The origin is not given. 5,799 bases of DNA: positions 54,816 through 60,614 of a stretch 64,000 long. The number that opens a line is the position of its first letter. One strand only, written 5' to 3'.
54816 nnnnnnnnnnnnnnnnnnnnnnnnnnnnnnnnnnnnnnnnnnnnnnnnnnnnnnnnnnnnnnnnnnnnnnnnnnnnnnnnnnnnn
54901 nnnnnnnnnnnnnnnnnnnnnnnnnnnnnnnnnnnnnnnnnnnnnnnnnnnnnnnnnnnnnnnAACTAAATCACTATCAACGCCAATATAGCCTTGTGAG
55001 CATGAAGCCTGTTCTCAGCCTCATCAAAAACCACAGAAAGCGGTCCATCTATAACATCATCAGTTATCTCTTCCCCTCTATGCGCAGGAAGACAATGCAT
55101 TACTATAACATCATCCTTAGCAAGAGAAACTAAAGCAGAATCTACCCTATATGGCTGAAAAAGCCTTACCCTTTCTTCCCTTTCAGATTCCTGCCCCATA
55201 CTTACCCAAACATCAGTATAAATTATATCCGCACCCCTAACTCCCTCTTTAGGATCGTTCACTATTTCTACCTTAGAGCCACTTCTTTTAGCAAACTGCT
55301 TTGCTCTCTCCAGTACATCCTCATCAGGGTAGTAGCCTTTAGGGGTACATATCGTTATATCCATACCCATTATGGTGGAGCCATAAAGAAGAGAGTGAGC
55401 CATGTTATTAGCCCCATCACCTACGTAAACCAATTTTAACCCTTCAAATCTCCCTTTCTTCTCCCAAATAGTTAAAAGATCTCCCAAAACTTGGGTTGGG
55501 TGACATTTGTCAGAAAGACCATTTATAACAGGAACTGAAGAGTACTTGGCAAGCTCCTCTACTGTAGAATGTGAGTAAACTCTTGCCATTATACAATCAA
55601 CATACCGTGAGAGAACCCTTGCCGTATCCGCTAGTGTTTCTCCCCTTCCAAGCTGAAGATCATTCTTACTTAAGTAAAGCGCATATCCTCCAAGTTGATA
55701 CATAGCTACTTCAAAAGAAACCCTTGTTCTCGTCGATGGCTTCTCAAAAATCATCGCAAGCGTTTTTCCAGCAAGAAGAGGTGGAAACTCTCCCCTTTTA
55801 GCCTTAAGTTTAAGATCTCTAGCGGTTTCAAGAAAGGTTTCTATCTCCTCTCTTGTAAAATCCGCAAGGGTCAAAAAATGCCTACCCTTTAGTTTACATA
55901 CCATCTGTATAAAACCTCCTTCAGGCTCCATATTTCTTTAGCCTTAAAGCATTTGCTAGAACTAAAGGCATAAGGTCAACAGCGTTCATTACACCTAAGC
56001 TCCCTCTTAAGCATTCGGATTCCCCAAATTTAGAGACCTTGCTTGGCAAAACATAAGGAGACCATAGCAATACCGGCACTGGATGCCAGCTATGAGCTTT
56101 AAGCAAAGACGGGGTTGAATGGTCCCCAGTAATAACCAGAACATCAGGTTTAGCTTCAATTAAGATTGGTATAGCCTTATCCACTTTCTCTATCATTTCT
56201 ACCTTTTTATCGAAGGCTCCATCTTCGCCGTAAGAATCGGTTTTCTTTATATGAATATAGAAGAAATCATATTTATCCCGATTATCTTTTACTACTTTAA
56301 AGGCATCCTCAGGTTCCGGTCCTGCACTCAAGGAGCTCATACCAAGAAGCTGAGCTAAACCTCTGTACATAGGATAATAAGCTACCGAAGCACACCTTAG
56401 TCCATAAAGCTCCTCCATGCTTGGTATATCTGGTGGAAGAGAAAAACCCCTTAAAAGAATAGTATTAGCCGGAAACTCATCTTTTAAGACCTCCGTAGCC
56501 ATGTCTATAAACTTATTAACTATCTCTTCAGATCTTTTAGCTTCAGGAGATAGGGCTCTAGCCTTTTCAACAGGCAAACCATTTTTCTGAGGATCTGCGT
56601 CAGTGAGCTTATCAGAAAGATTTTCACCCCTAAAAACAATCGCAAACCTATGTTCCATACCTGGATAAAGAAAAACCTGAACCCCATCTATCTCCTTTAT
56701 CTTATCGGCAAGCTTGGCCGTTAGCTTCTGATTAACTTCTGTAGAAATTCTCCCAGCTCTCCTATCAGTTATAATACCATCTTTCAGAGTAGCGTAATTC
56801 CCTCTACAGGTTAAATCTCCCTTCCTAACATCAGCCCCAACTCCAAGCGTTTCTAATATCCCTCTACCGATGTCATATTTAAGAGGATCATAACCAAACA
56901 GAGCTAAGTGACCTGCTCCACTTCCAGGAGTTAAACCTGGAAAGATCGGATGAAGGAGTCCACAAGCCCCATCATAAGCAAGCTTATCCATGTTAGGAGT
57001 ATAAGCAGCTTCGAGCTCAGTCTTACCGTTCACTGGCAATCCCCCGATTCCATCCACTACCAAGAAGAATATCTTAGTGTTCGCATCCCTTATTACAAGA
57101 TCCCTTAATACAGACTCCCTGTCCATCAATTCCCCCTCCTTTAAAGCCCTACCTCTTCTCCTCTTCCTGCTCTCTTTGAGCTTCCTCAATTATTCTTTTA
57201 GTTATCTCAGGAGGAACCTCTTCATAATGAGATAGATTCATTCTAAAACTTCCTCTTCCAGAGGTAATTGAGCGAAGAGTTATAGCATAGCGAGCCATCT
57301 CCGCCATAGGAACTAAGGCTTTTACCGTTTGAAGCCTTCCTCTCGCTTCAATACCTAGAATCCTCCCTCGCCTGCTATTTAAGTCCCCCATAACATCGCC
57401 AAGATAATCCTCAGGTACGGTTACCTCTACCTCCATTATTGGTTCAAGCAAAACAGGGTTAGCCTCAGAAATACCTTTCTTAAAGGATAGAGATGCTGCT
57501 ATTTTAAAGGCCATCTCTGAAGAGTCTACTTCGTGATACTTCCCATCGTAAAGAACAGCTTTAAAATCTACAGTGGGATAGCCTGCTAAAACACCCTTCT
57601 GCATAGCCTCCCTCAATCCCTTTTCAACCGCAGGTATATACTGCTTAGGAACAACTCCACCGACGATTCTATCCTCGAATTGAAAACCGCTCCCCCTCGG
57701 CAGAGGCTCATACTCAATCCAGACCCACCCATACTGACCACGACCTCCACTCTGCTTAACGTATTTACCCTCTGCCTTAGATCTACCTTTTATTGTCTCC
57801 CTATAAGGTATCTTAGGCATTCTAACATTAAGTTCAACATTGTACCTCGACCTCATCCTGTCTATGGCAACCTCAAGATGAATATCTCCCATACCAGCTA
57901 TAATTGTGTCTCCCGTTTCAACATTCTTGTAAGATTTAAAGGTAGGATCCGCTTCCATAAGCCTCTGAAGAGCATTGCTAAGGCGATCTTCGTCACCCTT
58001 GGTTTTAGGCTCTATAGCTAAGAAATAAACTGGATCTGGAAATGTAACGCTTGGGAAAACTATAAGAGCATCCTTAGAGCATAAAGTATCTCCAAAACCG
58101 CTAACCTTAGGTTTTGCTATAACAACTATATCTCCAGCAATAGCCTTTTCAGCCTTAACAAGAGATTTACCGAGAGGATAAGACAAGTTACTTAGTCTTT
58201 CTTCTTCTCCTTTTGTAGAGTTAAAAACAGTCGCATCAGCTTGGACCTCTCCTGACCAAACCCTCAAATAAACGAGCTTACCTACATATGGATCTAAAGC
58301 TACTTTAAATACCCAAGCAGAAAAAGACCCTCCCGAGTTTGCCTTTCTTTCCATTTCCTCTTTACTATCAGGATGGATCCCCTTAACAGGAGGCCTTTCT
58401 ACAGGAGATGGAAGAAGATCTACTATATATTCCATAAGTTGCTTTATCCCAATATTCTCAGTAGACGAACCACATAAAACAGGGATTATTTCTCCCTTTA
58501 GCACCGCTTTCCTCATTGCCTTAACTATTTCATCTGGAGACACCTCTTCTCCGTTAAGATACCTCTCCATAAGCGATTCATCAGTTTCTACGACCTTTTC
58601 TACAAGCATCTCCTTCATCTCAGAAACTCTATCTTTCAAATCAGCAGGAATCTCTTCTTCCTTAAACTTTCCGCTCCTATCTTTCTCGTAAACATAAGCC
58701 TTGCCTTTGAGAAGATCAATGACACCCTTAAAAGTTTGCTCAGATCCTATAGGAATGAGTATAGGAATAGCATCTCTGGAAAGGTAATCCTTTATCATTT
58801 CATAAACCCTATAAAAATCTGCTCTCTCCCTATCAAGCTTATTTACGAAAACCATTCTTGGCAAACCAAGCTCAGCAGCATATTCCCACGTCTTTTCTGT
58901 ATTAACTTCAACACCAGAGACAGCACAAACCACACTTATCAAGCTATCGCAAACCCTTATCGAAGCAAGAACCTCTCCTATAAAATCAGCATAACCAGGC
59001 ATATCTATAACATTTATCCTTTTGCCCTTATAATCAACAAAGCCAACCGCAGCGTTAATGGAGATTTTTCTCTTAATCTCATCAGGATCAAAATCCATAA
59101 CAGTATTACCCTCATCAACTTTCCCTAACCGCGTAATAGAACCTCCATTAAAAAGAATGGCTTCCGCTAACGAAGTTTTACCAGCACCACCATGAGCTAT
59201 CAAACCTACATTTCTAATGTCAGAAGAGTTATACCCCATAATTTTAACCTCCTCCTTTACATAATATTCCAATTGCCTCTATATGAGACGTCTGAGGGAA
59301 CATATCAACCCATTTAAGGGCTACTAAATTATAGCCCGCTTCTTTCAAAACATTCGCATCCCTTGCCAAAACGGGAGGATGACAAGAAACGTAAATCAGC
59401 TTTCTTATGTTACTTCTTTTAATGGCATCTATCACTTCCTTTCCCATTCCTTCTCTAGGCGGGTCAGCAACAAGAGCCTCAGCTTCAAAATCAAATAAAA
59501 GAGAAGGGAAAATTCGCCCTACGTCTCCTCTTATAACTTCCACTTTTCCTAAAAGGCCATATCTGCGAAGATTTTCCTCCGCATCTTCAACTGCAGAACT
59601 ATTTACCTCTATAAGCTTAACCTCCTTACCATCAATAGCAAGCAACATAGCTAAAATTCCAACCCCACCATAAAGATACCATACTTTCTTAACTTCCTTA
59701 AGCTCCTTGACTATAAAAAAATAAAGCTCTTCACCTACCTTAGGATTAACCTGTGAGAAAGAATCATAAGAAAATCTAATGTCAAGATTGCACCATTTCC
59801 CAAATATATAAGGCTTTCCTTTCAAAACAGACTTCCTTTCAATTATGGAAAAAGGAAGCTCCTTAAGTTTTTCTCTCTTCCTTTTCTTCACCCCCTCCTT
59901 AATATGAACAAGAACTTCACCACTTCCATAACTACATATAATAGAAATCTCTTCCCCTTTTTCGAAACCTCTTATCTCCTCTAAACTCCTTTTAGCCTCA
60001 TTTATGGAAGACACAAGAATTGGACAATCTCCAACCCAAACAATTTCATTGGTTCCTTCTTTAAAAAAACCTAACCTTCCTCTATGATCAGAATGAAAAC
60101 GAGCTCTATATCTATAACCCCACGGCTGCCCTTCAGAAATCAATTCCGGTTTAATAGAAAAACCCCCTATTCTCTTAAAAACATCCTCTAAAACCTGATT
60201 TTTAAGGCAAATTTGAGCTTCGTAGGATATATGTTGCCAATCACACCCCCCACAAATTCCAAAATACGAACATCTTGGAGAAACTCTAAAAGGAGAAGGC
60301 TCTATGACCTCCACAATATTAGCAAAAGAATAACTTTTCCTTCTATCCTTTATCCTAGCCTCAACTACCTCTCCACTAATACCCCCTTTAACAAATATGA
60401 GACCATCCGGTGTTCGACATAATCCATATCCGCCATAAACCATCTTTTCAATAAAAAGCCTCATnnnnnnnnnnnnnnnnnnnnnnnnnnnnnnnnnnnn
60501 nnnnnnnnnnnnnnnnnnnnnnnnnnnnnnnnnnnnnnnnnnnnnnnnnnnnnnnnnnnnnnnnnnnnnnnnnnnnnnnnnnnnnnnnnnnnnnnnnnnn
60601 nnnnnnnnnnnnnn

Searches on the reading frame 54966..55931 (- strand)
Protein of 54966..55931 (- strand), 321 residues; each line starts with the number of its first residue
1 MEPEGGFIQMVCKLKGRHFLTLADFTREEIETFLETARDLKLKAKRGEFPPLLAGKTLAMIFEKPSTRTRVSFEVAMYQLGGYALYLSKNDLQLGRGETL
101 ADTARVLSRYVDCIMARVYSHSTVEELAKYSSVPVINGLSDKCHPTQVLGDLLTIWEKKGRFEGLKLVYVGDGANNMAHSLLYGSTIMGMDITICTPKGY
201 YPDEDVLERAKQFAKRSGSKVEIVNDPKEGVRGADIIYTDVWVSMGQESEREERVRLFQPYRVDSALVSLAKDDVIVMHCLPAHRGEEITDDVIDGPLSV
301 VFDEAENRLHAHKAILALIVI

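Call 33: search_protein_families(library=pfam, proteins=[window:54966-55931:-], max_evalue=0.00001)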
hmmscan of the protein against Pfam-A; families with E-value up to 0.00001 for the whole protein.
window:54966-55931:- (321 aa): 2 families
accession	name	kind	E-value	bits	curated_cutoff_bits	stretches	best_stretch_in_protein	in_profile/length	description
PF00185.30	OTCace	-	1.3e-64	217.4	29.4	1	163-318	1-156/157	Aspartate/ornithine carbamoyltransferase, Asp/Orn binding domain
PF02729.26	OTCace_N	-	1.7e-56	190.8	29.9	1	17-157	1-148/148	Aspartate/ornithine carbamoyltransferase, carbamoyl-P binding domain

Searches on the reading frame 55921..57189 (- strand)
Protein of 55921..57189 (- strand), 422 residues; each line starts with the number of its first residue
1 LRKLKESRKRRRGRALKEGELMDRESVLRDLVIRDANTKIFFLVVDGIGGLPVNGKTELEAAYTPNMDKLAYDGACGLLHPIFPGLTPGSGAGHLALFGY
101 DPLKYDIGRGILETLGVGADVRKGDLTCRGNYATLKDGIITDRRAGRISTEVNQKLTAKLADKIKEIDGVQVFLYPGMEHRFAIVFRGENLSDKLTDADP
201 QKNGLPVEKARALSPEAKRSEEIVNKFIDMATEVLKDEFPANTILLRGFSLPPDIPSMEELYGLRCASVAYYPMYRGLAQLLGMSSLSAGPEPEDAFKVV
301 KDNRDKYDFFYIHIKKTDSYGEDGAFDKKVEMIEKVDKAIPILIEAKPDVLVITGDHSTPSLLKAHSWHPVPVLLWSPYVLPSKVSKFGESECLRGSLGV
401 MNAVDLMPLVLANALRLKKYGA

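Call 33: search_protein_families(library=pfam, proteins=[window:55921-57189:-], max_evalue=0.00001)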
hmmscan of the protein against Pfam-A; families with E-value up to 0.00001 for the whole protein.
window:55921-57189:- (422 aa): 2 families
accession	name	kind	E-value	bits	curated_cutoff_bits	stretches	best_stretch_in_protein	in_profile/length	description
PF10143.14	PhosphMutase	-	5.5e-49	166.7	21.5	1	71-238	1-167/170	2,3-bisphosphoglycerate-independent phosphoglycerate mutase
PF01676.23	Metalloenzyme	-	3.8e-40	138.4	24.3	1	39-411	2-250/252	Metalloenzyme superfamily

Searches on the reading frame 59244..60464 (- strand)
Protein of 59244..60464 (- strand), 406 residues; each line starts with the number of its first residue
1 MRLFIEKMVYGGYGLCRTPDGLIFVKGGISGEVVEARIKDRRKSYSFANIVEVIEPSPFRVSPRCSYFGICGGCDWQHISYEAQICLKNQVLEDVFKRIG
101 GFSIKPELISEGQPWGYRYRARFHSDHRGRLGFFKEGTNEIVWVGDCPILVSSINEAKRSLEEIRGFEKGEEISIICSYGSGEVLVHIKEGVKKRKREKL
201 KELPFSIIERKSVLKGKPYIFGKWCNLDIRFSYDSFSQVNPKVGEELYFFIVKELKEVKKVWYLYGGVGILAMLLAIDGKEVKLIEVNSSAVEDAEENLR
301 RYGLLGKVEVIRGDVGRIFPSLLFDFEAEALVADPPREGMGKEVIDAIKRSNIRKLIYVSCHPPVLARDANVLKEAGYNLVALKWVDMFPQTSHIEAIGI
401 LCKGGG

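Call 79: search_protein_families(library=pfam, proteins=[window:59244-60464:-], max_evalue=0.001)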
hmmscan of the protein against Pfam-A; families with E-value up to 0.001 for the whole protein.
window:59244-60464:- (406 aa): 2 families
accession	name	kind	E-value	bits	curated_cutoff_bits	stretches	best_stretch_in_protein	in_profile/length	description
PF05958.17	tRNA_U5-meth_tr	-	2.6e-13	50.2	23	1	229-401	172-353/357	tRNA (Uracil-5-)-methyltransferase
PF09445.16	Methyltransf_15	-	0.00097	19.2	22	0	264-340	7-84/165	RNA cap guanine-N2 methyltransferase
